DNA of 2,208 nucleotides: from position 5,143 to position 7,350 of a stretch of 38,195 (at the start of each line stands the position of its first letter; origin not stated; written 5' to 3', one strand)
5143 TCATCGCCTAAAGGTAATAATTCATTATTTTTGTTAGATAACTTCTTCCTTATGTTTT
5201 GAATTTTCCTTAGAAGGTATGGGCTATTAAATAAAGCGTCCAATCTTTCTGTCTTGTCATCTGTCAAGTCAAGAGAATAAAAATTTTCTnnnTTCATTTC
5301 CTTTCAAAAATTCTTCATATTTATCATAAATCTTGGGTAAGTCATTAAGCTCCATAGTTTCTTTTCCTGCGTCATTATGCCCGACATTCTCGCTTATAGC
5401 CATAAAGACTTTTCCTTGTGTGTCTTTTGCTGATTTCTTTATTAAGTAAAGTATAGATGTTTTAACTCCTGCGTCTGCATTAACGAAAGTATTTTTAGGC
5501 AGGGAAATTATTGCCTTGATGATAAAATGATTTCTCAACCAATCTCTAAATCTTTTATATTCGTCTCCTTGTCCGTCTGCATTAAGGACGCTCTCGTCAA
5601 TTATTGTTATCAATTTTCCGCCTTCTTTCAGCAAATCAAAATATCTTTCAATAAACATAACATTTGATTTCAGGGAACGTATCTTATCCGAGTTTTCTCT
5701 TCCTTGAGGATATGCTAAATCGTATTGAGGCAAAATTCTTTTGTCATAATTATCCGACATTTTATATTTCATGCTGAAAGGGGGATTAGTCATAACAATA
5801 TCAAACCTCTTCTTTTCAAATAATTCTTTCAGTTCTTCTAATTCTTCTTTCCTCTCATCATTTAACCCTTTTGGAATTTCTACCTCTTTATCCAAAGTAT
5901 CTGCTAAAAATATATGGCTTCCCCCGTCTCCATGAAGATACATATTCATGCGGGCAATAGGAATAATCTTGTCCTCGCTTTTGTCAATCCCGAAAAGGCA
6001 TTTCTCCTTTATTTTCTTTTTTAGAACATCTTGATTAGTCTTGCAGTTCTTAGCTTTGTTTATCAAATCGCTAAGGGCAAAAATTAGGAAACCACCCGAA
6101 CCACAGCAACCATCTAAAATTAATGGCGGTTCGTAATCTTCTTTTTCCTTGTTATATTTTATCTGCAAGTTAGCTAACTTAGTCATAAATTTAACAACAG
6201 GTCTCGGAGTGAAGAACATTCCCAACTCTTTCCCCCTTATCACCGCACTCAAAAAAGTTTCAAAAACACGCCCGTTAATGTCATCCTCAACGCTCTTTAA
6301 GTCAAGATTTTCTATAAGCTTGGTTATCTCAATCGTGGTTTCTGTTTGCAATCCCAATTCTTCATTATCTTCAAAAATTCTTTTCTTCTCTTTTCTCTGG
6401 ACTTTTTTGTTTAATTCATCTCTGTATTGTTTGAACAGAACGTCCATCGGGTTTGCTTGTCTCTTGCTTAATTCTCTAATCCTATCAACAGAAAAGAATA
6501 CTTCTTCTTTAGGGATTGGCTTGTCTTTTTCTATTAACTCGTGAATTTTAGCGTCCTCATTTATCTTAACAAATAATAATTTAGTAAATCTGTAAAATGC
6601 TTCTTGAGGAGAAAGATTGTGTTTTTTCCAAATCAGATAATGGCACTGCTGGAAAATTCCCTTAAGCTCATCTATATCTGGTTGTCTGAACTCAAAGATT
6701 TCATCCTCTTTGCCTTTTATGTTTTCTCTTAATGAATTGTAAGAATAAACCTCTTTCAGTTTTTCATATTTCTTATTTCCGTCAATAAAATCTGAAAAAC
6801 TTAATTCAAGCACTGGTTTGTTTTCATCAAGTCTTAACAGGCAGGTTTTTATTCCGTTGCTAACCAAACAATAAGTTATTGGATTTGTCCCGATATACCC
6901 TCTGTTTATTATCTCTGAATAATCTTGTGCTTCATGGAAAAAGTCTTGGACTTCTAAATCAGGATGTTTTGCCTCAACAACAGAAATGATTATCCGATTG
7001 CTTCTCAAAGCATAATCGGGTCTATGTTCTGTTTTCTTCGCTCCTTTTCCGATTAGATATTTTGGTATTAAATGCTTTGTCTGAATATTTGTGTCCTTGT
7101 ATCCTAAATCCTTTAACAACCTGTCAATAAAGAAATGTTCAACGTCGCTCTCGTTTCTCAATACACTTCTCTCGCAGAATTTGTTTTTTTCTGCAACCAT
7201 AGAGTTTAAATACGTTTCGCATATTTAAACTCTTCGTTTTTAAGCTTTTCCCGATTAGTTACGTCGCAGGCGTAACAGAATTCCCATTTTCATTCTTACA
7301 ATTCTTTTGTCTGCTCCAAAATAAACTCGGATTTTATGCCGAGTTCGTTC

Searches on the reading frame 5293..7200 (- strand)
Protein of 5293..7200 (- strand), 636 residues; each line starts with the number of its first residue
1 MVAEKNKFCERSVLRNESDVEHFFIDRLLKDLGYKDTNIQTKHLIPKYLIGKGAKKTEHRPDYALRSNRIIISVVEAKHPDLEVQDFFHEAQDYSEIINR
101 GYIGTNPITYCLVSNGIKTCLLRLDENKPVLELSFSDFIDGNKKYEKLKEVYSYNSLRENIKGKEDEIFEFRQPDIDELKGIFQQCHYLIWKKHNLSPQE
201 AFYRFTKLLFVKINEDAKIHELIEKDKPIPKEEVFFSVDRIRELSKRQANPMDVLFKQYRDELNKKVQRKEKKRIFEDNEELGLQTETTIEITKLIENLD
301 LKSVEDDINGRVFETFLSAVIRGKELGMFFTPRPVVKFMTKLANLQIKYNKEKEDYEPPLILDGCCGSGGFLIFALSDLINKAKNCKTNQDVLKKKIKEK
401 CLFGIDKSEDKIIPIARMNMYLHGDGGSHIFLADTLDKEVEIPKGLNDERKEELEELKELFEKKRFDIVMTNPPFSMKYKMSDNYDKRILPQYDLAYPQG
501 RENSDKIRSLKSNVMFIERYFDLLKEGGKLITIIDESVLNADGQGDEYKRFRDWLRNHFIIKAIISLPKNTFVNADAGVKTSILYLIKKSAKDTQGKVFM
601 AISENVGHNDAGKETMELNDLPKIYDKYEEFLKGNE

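Call 72: search_protein_families(library=pfam, proteins=[window:5293-7200:-], max_evalue=0.01)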
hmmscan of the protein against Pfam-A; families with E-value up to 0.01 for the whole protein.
window:5293-7200:- (636 aa): 3 families
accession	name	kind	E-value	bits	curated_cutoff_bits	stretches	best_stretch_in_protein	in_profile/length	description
PF02384.22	N6_Mtase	-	7.9e-39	134.2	20.4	1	306-631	3-275/311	N-6 DNA Methylase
PF07669.17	Eco57I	-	1.1e-15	58.6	25.3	1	400-569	1-168/171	Eco57I restriction-modification methylase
PF04313.20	HSDR_N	-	6.9e-07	29.7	25.1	1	55-120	122-188/198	Type I restriction enzyme R protein N terminus (HSDR_N)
